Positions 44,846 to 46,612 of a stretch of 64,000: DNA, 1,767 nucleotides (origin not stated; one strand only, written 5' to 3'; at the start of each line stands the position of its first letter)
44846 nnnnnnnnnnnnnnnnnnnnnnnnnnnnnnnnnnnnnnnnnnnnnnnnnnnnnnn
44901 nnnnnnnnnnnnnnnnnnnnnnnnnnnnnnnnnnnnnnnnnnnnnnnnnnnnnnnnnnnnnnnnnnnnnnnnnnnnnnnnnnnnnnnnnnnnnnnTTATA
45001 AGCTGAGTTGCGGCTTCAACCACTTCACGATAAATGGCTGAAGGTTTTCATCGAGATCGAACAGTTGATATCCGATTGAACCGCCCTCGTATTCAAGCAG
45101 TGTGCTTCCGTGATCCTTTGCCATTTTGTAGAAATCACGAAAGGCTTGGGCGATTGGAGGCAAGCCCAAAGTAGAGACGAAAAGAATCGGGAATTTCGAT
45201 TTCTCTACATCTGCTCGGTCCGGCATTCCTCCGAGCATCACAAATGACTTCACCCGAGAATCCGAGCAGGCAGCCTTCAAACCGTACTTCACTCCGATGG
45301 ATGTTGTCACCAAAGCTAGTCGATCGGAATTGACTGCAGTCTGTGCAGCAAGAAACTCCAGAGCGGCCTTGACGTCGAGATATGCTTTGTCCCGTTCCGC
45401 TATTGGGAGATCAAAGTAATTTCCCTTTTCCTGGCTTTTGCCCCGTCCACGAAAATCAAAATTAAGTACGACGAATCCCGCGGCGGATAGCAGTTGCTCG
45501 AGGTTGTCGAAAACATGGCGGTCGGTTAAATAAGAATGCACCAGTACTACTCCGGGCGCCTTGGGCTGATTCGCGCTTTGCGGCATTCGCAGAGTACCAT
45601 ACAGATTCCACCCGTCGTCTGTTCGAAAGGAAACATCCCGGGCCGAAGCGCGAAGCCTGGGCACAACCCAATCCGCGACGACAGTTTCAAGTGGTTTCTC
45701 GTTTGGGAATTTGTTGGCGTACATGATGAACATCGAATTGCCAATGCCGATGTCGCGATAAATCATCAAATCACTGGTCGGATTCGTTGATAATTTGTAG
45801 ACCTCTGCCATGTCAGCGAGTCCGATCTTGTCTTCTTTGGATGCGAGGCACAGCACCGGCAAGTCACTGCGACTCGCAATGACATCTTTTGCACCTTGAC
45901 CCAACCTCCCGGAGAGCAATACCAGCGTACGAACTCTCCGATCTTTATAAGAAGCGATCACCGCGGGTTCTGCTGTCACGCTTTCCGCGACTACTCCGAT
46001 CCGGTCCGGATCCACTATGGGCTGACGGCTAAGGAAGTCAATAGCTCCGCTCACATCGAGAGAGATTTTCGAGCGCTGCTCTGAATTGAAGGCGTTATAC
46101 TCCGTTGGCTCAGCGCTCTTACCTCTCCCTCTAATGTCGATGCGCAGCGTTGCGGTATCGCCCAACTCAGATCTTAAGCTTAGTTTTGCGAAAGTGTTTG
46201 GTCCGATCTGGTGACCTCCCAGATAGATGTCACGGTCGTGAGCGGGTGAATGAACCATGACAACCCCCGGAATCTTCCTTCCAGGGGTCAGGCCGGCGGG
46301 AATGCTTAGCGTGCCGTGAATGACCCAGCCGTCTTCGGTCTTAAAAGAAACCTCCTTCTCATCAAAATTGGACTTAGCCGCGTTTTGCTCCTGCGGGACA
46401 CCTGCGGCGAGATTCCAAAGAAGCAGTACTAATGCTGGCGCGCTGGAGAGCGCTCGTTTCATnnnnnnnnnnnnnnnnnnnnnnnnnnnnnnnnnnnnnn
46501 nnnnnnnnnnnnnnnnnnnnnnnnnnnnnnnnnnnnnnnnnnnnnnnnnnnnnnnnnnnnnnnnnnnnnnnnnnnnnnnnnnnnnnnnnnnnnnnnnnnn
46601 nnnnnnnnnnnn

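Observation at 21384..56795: Seven paralogous alpha/beta-hydrolase-fold genes (12 domains) without the catalytic triad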

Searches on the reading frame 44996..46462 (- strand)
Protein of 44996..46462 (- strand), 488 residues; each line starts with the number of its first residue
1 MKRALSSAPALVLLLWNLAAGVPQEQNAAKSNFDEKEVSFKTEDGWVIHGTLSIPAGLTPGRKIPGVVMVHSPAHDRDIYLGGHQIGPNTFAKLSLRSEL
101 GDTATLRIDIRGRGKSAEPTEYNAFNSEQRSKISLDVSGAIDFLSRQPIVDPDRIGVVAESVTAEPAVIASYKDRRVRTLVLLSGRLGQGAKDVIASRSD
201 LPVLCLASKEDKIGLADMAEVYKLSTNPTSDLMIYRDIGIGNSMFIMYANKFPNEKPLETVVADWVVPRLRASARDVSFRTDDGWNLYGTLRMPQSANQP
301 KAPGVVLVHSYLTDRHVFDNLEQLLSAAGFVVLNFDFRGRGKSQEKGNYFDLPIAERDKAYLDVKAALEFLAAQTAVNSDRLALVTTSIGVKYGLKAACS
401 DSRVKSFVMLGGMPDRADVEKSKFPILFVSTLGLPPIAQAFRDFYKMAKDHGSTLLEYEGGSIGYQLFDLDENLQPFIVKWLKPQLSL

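Call 3: search_protein_families(library=pfam, proteins=[window:44996-46462:-], max_evalue=0.01)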
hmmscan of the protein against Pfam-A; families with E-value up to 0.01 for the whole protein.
window:44996-46462:- (488 aa): 9 families
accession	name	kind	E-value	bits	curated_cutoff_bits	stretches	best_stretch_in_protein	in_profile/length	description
PF12697.13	Abhydrolase_6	-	1.9e-08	35.6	26.3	1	305-443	1-122/217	Alpha/beta hydrolase family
PF00561.26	Abhydrolase_1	-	1.5e-07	31.8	25.8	1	305-414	3-109/245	alpha/beta hydrolase fold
PF12146.15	Hydrolase_4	-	5.6e-07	29.5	27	1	305-413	7-110/239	Serine aminopeptidase, S33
PF01738.24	DLH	-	3.4e-06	27.3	21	1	298-429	10-149/217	Dienelactone hydrolase family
PF08840.17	BAAT_C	-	2.7e-05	24.8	20.9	0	140-230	9-99/210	BAAT / Acyl-CoA thioester hydrolase C terminal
PF00326.27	Peptidase_S9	-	0.00035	20.6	22.6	1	318-390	3-74/213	Prolyl oligopeptidase family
PF12740.14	PETase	-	0.0026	17.7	28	1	289-483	42-230/263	PET hydrolase-like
PF02129.25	Peptidase_S15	-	0.0062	16.7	23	0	283-416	1-132/262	X-Pro dipeptidyl-peptidase (S15 family)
PF05448.18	AXE1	-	0.0076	15.5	21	0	273-346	55-126/321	Acetyl xylan esterase (AXE1)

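Call 7: search_protein_families(library=ncbifam, proteins=[window:44996-46462:-], max_evalue=0.01)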
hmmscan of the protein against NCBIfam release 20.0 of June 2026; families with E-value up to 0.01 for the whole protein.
window:44996-46462:- (488 aa): 7 families
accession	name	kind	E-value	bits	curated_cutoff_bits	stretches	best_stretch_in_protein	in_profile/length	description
NF047920.1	lactonase_UilS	equivalog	7.5e-15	55.4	400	1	288-408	12-126/285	UilS family quorum-quenching N-acyl-homoserine lactonase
NF004514.1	PRK05855.1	equivalog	2.2e-08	33.2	455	1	297-412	17-126/578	SDR family oxidoreductase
NF051488.1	bifunc_PcaDC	exception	6.7e-07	28.8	390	1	299-440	10-139/375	bifunctional 3-oxoadipate enol-lactonase/4-carboxymuconolactone decarboxylase PcaDC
NF051487.1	bifunc_PcaCD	exception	3.1e-05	23.3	430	1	285-351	156-220/413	bifunctional 4-carboxymuconolactone decarboxylase/3-oxoadipate enol-lactonase PcaCD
TIGR03100.1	hydr1_PEP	hypoth_equivalog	0.00028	20.3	168.45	0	318-372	46-93/274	hydrolase 1, exosortase A system-associated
NF033523.0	lasso_peptidase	equivalog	0.00032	19.6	400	0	323-398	430-512/638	Atxe2 family lasso peptide isopeptidase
TIGR02427.1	protocat_pcaD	equivalog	0.0035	16.8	255.85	0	297-346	8-56/251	3-oxoadipate enol-lactonase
